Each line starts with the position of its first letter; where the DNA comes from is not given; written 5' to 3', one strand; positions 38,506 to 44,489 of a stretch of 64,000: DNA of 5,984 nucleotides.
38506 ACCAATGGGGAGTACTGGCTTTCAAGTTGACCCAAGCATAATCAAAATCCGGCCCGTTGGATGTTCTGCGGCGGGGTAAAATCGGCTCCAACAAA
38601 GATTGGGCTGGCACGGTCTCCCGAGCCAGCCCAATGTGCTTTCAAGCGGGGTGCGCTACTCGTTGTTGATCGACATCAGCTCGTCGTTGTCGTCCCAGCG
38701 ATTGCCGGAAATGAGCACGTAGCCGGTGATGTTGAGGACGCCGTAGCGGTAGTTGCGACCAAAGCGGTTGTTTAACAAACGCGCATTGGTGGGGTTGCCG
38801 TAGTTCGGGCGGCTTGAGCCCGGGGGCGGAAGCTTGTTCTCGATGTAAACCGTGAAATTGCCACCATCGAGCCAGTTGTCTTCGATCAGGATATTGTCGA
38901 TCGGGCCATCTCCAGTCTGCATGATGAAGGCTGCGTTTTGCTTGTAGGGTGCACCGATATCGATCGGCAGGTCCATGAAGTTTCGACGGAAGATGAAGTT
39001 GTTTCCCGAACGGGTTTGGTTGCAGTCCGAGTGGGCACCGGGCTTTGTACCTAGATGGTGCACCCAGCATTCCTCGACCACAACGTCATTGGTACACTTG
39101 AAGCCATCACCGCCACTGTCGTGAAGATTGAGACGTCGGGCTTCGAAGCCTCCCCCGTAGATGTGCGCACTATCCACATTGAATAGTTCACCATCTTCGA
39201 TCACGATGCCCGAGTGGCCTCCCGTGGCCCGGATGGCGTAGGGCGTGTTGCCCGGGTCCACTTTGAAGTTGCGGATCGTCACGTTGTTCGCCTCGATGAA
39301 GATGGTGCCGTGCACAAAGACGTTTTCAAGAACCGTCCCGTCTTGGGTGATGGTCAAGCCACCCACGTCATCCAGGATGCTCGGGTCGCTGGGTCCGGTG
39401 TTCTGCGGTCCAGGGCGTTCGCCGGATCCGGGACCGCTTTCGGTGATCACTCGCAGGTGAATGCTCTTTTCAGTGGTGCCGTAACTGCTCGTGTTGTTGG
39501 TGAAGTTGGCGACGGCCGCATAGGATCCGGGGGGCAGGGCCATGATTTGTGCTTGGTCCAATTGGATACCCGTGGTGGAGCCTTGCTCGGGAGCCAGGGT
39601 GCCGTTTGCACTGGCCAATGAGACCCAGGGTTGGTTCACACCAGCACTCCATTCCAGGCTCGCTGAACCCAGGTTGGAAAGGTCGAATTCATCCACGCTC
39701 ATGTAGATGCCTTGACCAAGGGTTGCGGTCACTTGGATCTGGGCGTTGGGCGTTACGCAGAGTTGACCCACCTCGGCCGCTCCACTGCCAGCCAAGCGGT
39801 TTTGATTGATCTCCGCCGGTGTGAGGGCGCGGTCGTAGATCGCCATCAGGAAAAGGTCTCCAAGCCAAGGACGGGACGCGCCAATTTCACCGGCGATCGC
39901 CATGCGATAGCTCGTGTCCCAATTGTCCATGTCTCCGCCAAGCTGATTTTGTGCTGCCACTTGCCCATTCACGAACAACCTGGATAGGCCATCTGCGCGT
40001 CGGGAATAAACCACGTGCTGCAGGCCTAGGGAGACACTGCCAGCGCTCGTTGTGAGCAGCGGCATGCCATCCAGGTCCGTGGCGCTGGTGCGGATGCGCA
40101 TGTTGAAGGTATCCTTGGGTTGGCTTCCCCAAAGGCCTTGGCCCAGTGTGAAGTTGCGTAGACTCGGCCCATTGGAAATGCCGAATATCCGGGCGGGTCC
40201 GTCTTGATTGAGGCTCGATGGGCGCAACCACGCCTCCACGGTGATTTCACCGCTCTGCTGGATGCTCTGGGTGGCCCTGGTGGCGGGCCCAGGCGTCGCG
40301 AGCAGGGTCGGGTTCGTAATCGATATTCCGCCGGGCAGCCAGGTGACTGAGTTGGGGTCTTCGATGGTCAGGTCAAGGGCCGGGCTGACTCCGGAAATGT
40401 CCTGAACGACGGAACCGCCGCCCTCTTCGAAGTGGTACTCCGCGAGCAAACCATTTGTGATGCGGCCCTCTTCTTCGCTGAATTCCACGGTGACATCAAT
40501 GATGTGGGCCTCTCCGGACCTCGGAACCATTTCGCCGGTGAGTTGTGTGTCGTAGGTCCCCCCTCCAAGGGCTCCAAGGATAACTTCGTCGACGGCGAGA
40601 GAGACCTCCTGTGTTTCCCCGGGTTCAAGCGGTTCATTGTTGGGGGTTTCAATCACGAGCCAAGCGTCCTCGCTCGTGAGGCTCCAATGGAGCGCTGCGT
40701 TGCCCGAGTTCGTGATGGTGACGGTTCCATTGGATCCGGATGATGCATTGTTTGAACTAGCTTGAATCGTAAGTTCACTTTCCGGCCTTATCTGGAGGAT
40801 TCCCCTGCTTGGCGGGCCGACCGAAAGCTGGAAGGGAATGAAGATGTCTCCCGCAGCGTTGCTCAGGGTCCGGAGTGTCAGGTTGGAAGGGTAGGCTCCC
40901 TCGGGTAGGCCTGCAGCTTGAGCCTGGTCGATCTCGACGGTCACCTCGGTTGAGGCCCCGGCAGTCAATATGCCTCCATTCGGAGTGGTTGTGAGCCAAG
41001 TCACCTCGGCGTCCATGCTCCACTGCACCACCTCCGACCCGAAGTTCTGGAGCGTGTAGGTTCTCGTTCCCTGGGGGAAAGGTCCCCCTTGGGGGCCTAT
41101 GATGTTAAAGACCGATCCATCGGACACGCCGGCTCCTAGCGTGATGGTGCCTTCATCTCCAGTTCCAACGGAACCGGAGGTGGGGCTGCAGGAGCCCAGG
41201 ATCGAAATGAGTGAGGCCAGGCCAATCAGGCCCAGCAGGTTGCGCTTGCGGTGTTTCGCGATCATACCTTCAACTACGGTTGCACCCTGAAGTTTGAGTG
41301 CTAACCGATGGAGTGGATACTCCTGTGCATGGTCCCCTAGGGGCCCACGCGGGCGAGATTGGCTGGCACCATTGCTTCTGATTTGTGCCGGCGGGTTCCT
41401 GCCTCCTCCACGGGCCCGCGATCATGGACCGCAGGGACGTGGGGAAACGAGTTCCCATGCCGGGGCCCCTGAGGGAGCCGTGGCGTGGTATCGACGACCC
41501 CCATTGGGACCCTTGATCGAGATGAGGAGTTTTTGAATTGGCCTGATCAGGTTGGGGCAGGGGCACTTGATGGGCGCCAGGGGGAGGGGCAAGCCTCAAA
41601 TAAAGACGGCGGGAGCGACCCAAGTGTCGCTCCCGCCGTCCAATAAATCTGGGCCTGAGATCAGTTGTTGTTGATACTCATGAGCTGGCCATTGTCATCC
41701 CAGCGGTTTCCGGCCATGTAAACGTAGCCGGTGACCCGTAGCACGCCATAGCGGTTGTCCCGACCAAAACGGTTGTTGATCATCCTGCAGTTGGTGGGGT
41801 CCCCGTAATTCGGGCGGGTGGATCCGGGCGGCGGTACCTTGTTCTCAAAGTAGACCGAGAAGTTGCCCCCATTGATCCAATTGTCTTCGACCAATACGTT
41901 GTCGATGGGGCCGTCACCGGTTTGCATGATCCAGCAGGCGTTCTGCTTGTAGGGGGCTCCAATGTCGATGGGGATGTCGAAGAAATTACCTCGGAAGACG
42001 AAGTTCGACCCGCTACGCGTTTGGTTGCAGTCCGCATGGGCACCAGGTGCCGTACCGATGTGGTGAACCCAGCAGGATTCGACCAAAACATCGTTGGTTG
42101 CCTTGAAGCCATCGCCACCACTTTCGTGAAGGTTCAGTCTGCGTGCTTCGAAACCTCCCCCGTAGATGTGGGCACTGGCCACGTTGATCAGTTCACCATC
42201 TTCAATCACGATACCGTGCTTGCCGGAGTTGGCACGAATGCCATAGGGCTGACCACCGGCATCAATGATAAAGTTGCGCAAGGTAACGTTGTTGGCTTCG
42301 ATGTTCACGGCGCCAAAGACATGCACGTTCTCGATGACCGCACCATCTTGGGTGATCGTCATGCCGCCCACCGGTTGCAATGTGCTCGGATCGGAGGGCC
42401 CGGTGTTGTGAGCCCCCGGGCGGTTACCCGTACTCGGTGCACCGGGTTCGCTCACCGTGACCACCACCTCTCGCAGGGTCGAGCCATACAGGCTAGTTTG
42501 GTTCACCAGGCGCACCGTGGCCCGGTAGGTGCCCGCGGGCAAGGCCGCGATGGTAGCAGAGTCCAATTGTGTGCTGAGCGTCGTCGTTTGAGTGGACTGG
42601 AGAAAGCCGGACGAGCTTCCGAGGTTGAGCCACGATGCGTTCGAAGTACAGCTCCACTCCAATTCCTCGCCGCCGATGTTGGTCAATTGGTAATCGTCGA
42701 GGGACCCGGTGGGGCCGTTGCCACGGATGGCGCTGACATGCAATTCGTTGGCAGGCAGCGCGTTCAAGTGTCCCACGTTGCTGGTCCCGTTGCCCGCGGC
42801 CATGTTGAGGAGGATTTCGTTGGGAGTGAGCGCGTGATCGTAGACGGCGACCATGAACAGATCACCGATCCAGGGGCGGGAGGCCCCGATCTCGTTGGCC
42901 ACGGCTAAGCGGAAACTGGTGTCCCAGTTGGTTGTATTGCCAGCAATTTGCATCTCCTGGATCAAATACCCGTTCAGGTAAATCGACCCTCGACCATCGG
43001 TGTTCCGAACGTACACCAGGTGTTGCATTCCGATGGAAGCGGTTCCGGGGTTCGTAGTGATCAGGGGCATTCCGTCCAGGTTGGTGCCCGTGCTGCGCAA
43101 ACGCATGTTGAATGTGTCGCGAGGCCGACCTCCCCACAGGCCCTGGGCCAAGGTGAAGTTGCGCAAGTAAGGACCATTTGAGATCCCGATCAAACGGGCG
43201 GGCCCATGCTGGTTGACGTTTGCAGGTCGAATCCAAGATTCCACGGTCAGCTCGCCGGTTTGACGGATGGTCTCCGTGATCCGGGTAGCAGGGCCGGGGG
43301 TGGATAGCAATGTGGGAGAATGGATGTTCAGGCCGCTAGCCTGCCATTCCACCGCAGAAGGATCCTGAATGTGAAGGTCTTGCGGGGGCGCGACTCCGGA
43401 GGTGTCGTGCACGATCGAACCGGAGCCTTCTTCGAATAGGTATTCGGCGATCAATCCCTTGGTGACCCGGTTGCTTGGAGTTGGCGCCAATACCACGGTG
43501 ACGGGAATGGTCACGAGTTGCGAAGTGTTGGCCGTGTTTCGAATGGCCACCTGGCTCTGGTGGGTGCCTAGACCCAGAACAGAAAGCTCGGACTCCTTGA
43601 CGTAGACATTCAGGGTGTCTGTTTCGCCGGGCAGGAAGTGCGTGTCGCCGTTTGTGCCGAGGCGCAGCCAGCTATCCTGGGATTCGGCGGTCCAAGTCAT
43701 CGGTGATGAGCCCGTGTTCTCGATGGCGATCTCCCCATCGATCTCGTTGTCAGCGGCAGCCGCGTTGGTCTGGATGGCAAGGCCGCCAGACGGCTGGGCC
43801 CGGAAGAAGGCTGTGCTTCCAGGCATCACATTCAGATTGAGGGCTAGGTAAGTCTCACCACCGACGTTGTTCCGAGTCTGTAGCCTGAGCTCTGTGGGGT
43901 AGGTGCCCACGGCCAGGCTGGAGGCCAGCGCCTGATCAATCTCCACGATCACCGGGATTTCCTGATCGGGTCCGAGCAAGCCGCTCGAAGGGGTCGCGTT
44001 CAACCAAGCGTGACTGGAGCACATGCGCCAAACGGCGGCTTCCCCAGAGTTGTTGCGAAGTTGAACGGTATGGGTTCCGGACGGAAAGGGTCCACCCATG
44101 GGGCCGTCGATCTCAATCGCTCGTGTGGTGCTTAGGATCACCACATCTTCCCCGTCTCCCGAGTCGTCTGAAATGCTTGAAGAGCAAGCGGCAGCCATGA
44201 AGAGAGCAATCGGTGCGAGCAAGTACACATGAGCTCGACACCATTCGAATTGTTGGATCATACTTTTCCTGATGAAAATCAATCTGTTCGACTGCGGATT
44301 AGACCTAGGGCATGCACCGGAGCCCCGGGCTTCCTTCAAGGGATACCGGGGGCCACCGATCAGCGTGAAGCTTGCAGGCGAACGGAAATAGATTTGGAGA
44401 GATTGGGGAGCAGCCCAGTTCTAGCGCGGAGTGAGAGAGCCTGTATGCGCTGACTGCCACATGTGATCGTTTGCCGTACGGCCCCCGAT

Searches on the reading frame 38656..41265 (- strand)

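Call 22: search_protein_families(library=pfam, proteins=[window:38656-41265:-], max_evalue=0.001)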
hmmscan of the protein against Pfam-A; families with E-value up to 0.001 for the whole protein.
window:38656-41265:- (869 aa): 3 families
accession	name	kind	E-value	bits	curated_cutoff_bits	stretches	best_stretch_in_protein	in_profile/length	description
PF13385.13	Laminin_G_3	-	1.2e-16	61.7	27.6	1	333-487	12-151/151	Concanavalin A-like lectin/glucanases superfamily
PF19190.6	BACON_2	-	5e-13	49.2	25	1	69-116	22-69/94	Viral BACON domain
PF22076.2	Cep192_D6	-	1.3e-06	29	35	0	159-224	6-67/101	Cep192 domain 6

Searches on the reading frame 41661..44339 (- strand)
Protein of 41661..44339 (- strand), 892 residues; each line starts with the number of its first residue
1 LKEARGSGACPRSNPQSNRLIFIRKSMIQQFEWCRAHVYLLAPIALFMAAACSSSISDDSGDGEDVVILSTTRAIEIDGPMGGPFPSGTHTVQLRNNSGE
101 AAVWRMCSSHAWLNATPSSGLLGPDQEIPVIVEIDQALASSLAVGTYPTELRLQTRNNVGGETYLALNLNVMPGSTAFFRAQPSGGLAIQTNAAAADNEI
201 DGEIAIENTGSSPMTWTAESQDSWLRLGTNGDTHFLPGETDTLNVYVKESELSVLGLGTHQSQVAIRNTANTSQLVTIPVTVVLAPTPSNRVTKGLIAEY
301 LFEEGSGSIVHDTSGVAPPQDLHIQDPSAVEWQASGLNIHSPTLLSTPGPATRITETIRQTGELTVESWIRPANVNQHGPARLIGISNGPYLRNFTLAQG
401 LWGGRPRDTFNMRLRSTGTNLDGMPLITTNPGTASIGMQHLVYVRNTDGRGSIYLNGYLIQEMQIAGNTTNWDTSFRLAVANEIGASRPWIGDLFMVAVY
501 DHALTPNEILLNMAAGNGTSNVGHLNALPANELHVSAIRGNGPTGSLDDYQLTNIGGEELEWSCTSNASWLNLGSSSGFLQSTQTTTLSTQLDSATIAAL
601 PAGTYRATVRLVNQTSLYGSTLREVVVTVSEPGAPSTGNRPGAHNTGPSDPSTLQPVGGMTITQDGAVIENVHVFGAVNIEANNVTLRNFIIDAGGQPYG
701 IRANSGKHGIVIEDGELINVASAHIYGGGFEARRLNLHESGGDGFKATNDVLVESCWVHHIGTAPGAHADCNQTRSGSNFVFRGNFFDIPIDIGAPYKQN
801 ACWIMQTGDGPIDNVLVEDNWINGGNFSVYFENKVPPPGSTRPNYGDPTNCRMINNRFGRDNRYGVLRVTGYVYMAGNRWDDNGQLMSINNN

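Call 22: search_protein_families(library=pfam, proteins=[window:41661-44339:-], max_evalue=0.001)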
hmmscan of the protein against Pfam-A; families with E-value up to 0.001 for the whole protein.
window:41661-44339:- (892 aa): 3 families
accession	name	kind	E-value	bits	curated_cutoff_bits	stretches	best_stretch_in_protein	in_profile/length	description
PF13385.13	Laminin_G_3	-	9.8e-15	55.4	27.6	1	359-509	14-150/151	Concanavalin A-like lectin/glucanases superfamily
PF19190.6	BACON_2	-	2.4e-14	53.4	25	2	551-594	24-67/94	Viral BACON domain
PF22076.2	Cep192_D6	-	0.00032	21.3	35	0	87-141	21-75/101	Cep192 domain 6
